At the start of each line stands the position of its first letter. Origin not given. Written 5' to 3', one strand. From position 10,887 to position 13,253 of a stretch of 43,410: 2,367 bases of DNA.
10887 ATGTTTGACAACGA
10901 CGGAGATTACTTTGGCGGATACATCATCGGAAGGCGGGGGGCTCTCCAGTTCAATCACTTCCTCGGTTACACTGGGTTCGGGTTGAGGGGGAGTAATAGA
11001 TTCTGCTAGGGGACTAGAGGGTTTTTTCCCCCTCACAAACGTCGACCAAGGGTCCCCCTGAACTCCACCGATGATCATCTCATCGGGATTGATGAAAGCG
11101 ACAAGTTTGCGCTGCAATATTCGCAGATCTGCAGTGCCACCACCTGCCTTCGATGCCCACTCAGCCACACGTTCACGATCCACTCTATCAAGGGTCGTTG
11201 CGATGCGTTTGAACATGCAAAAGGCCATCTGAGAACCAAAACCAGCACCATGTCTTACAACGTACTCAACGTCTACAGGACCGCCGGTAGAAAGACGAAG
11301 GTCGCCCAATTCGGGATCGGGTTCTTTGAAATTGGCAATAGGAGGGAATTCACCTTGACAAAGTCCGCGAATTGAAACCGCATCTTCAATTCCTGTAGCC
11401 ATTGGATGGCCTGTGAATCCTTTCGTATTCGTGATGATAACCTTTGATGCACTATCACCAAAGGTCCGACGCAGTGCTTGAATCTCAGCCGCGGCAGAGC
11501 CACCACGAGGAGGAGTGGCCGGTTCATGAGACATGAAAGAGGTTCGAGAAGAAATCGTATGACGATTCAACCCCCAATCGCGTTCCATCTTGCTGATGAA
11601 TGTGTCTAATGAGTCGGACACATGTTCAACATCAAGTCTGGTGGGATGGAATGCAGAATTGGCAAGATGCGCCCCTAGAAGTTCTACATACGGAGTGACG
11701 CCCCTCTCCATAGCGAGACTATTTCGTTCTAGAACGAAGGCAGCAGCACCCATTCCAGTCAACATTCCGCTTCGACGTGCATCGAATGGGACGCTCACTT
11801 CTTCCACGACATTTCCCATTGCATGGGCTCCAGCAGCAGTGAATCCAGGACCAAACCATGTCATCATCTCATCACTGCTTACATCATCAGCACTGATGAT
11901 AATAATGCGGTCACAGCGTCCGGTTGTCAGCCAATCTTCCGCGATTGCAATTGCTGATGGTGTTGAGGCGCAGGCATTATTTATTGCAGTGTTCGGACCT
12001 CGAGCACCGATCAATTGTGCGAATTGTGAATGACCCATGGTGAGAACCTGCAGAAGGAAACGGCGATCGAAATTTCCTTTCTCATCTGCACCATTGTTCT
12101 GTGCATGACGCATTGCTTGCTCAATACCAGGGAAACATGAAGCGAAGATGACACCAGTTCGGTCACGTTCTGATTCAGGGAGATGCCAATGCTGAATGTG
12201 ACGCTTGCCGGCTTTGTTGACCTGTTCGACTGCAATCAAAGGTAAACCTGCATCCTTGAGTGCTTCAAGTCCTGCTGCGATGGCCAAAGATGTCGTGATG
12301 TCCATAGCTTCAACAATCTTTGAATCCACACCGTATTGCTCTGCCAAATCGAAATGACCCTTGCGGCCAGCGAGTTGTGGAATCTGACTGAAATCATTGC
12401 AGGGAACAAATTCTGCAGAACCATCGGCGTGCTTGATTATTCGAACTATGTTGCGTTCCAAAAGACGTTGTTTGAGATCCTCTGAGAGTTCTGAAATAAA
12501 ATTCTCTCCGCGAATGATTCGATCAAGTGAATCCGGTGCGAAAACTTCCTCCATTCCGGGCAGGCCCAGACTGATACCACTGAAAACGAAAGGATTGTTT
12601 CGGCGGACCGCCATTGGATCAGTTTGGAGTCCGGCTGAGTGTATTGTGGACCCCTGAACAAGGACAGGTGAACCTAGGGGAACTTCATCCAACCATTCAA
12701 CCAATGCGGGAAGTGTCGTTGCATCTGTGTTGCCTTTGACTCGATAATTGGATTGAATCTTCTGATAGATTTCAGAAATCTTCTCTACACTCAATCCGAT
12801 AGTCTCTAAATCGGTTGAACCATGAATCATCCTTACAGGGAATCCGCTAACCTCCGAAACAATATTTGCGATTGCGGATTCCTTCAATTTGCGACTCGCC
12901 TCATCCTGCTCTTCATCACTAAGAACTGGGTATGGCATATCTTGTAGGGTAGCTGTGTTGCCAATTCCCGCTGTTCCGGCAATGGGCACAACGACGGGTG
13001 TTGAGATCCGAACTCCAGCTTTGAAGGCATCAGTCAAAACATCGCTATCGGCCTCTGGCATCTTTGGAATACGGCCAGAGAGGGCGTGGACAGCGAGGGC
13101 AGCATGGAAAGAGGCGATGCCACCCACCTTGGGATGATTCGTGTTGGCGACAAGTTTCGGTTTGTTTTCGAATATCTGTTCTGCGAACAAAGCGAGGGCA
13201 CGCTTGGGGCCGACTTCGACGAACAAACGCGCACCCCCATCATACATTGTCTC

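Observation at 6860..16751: Complete carrier-protein-dependent type I PKS/FAS-like system (FabI, KS-AT-ACP*-KS-ACP-ACP-KR-DH megasynthase, Sfp-type PPTase) inside an archaeal chromosome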

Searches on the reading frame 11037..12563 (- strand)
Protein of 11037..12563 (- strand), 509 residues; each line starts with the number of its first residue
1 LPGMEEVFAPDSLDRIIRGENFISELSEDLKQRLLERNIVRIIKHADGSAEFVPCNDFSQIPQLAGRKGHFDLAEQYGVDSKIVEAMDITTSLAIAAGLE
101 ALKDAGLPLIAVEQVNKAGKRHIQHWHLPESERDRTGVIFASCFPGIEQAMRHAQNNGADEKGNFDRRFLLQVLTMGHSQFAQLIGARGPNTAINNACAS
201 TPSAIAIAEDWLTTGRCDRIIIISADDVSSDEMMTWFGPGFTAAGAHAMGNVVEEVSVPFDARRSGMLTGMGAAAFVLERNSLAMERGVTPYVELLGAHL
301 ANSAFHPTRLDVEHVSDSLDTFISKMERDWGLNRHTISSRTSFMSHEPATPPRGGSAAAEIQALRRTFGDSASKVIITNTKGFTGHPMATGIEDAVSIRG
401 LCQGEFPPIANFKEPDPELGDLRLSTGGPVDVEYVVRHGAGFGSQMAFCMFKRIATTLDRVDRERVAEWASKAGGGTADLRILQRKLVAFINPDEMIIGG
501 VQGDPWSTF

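Call 29: search_solved_structures(query=window:11037-12563:-, max_evalue=0.01, show_alignments=2)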
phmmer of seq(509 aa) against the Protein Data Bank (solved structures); distinct sequences matched with E-value up to 0.01: 76 (the best 60 are shown).
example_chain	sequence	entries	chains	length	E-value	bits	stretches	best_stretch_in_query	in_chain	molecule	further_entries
4ddo_A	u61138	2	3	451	1.4e-25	93.2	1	129-455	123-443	3-oxoacyl-[acyl-carrier-protein] synthase 2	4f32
4qav_A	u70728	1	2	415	1.9e-24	89.5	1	63-454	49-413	3-oxoacyl-[acyl-carrier-protein] synthase 2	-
1j3n_A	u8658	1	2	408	2.7e-24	89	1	135-454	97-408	3-oxoacyl-(acyl-carrier protein) synthase II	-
4jrh_A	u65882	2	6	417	4.8e-24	88.2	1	64-453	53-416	3-oxoacyl-[acyl-carrier-protein] synthase 2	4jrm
2gqd_A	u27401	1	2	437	5.7e-24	87.9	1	63-454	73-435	3-oxoacyl-[acyl-carrier-protein] synthase 2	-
1b3n_A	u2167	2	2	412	9.9e-23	83.8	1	163-454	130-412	PROTEIN (KETOACYL ACYL CARRIER PROTEIN SYNTHASE 2) | BETA-KETOACYL ACP SYNTHASE II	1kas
6okg_A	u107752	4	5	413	1e-22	83.8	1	163-454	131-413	3-oxoacyl-[acyl-carrier-protein] synthase 2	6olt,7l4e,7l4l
2gfw_A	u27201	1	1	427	1.1e-22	83.6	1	163-454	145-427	3-oxoacyl-[acyl-carrier-protein] synthase 2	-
2gfy_A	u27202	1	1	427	1e-21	80.5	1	163-454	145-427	3-oxoacyl-[acyl-carrier-protein] synthase 2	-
9lpl_A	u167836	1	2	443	1.4e-21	80.1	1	163-455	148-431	3-oxoacyl-[acyl-carrier-protein] synthase 2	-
3hnz_A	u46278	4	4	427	2.3e-21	79.3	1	163-454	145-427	3-oxoacyl-[acyl-carrier-protein] synthase 2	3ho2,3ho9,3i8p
4r8e_A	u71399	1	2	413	4.4e-21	78.4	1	133-453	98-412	3-oxoacyl-[acyl-carrier-protein] synthase 2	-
2gfv_A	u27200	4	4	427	4.8e-21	78.2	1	163-454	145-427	3-oxoacyl-[acyl-carrier-protein] synthase 2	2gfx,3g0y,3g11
9s5h_B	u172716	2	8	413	1.8e-20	76.4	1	169-419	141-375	3-oxoacyl-(Acyl-carrier-protein) synthase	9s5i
4ls6_A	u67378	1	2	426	1.9e-20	76.3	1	171-454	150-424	3-oxoacyl-[acyl-carrier-protein] synthase 2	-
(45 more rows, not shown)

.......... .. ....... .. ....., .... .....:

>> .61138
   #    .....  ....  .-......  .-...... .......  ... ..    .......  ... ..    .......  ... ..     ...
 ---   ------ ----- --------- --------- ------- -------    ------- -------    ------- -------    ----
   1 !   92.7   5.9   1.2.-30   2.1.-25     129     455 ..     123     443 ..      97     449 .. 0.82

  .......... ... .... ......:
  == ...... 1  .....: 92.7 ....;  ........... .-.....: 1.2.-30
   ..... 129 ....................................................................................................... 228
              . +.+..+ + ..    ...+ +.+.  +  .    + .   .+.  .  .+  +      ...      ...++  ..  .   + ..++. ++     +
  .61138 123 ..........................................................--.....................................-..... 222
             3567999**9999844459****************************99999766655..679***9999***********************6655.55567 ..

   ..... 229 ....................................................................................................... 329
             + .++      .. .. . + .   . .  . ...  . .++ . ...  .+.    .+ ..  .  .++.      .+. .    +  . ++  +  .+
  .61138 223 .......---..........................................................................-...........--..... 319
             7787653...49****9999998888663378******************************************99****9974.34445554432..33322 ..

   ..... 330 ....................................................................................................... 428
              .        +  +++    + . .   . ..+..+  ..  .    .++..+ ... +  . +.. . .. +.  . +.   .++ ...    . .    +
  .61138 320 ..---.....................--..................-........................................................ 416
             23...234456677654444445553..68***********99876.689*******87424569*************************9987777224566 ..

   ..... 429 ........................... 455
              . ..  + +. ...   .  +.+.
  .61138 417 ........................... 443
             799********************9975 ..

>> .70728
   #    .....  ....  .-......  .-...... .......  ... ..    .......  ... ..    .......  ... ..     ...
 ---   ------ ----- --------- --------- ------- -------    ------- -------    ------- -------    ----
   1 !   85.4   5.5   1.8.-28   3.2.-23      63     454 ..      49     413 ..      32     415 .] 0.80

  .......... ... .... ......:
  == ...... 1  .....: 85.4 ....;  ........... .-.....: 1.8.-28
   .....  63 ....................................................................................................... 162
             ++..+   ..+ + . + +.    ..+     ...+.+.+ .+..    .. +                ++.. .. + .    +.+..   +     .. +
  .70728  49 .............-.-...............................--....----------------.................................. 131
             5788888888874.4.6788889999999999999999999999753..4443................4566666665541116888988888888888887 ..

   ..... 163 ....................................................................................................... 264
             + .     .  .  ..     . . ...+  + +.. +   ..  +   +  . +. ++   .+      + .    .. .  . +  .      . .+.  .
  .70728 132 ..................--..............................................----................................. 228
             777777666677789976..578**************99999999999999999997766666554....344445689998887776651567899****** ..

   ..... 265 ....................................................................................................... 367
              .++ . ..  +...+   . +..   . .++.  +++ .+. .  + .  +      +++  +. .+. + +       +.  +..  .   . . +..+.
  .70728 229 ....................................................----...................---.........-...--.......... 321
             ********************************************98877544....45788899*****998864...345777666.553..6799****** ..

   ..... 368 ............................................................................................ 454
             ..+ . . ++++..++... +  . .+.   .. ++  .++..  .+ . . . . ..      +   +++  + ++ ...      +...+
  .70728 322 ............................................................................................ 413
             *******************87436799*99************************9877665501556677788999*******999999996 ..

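Call 30: search_protein_families(library=pfam, proteins=[window:11037-12563:-], max_evalue=1)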
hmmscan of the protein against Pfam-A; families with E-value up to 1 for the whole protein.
seq(509 aa): 4 families
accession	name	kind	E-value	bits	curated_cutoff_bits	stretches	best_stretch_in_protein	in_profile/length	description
PF00109.32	ketoacyl-synt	-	3.7e-12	46.8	20.8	1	77-282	76-250/252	Beta-ketoacyl synthase, N-terminal domain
PF08545.16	ACP_syn_III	-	3.8e-07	30.4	24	1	194-238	3-53/80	3-Oxoacyl-[acyl-carrier-protein (ACP)] synthase III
PF02801.28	Ketoacyl-synt_C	-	0.0014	19.1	20.8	1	358-412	60-118/119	Beta-ketoacyl synthase, C-terminal domain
PF00108.29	Thiolase_N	-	0.046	13.5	26.4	1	188-282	75-172/260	Thiolase, N-terminal domain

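Call 52: search_protein_families(library=ncbifam, proteins=[window:11037-12563:-], max_evalue=0.00001)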
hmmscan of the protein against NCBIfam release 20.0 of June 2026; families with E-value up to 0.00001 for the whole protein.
seq(509 aa): 13 families
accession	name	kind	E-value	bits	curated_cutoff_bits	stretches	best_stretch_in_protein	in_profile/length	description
TIGR03150.1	fabF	equivalog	5.3e-39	134.1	493.75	1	63-452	46-407/407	beta-ketoacyl-ACP synthase II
NF004970.0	PRK06333.1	subfamily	4.4e-36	124.6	525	1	129-454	103-422/424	beta-ketoacyl-ACP synthase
NF005589.0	PRK07314.1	subfamily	4.8e-35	121.1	387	1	125-454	90-412/413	beta-ketoacyl-ACP synthase II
NF006434.0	PRK08722.1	equivalog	7.2e-27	94.3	759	1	63-454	49-414/414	beta-ketoacyl-ACP synthase II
NF006274.0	PRK08439.1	equivalog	1.1e-25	90.3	621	1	63-454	47-406/406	beta-ketoacyl-ACP synthase II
NF004618.0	PRK05952.1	equivalog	4.9e-24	84.9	455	1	150-450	98-379/384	beta-ketoacyl-ACP synthase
NF005076.0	PRK06501.1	equivalog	9.8e-24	84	629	1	85-448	70-417/425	beta-ketoacyl-ACP synthase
NF058662.1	cispenta_AmcF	equivalog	4.1e-23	82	325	1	180-434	111-348/369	cispentacin biosynthesis acyltransferase subunit AmcF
NF006587.0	PRK09116.1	equivalog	3.4e-20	72.2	470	1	186-454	152-407/408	beta-ketoacyl-ACP synthase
NF006618.0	PRK09185.1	subfamily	2.6e-19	69.5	407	1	108-447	75-386/394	beta-ketoacyl-ACP synthase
NF005490.0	PRK07103.1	equivalog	1.1e-16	61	445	1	181-444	152-403/414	polyketide beta-ketoacyl:acyl carrier protein synthase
NF005935.0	PRK07967.1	equivalog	1.4e-15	57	630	1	133-454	95-404/406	beta-ketoacyl-ACP synthase I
NF005916.1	PRK07910.1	equivalog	2.8e-12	46.3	560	1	195-447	168-411/418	KasA/KasB family beta-ketoacyl-ACP synthase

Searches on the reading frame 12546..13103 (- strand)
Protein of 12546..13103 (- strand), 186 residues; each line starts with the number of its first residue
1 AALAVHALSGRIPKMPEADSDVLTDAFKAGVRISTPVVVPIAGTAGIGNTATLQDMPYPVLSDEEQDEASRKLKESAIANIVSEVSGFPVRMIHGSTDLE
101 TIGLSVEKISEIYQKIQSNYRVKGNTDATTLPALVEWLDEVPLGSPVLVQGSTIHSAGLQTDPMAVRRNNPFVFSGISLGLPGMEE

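Call 30: search_protein_families(library=pfam, proteins=[window:12546-13103:-], max_evalue=1)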
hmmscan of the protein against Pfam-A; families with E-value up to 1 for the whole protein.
seq(186 aa): 0 families

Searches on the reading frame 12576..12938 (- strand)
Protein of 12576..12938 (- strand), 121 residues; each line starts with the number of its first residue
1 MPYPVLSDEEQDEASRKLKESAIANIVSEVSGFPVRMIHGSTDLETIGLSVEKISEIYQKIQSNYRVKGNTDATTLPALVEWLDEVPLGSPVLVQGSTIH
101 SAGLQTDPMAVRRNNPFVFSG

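Call 95: predict_structure(alignment_id=A3)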
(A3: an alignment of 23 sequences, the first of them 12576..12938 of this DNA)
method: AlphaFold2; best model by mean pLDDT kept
length: 121 residues; sequences in the alignment: 23
mean_pLDDT: 71.7   pTM: 0.55
mean pLDDT of the five models: 71.7, 70.3, 69.1, 67.6, 64.5
residues with pLDDT >= 90: 1; 70-90: 78; 50-70: 21; < 50: 21
segments of 3 or more residues with pLDDT < 50: 89-107
pLDDT, mean of each block of 10 residues (from residue 1): 64 83 88 84 83 89 83 83 67 38 47 54 47
secondary structure, 60 per line:
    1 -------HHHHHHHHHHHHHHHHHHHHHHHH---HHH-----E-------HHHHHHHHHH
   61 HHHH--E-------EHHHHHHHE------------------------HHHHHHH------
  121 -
elements in order: H8-31 H51-64 H76-82 H108-114

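Call 97: fold_search(model_id=the predicted structure, library=pdb)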
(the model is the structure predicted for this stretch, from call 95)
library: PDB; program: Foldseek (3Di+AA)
matches with E <= 10: 259; with E <= 0.001: 0
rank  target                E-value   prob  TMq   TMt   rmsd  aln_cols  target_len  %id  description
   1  6kfu                  3.1e-02  1.00  0.49  0.12   5.7        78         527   17  A ACP-AMT Fusion Protein of Hybrid Polyketide/Non-Ribosomal Peptide Synthetase (released 2019-09-25)
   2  4ca3_MODEL_1_A        3.8e-02  0.99  0.50  0.65   4.2        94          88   14  SOLUTION STRUCTURE OF STREPTOMYCES VIRGINIAE VIRA ACP5B (released 2014-06-04)
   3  2l22_MODEL_1_A        4.0e-02  0.94  0.47  0.32  12.1       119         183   13  Mupirocin didomain ACP (released 2012-02-15)
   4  8aig_MODEL_1_A        4.3e-02  1.00  0.51  0.69   3.3        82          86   22  NMR structure of holo-acp (released 2023-03-22)
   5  8gsa_MODEL_1_A        4.6e-02  1.00  0.49  0.76   1.6        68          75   20  Solution structure of holo acyl carrier protein A from Enterococcus faecalis (released 2023-03-29)
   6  6sm4_B                4.6e-02  1.00  0.45  0.68   2.1        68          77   12  AntF (apo): type II PKS acyl-carrier protein (released 2020-05-27)
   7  6sm6_A                4.9e-02  1.00  0.45  0.66   2.1        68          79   12  AntF (holo): type II PKS acyl-carrier protein (released 2020-05-27)
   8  3eje_E                8.3e-02  1.00  0.49  0.76   1.9        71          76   14  Crystal Structure of P450BioI in complex with octadec-9Z-enoic acid ligated Acyl Carrier Protein (released 2008-10-07)
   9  8tvt_C                8.3e-02  1.00  0.47  0.74   1.9        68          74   15  Structure of human Cysteine desulfurase Nfs1 with L-propargylglycine bound to active site PLP in complex with ISD11, A (released 2024-09-11)
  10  6n3p_K                8.8e-02  1.00  0.48  0.73   1.6        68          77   13  Crosslinked AcpP=FabZ complex from E. coli Type II FAS (released 2019-03-13)
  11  7bvg_P                9.4e-02  0.99  0.49  0.62   2.4        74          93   18  Cryo-EM structure of Mycobacterium smegmatis arabinosyltransferase EmbA-EmbB-AcpM2 in complex with di-arabinose. (released 2020-04-29)
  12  4ihg_K                1.0e-01  1.00  0.46  0.77   2.0        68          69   15  Chasing Acyl Carrier Protein Through a Catalytic Cycle of Lipid A Production (released 2013-11-13)
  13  6d8i                  1.0e-01  0.98  0.43  0.61   2.4        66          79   18  Mycobacterium tuberculosis polyketide synthase 13 N-terminal acyl carrier protein domain (released 2018-06-06)
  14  6n3p_G                1.1e-01  1.00  0.48  0.78   1.6        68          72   13  Crosslinked AcpP=FabZ complex from E. coli Type II FAS (released 2019-03-13)
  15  6sm4_A                1.1e-01  0.99  0.45  0.67   2.1        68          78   12  AntF (apo): type II PKS acyl-carrier protein (released 2020-05-27)
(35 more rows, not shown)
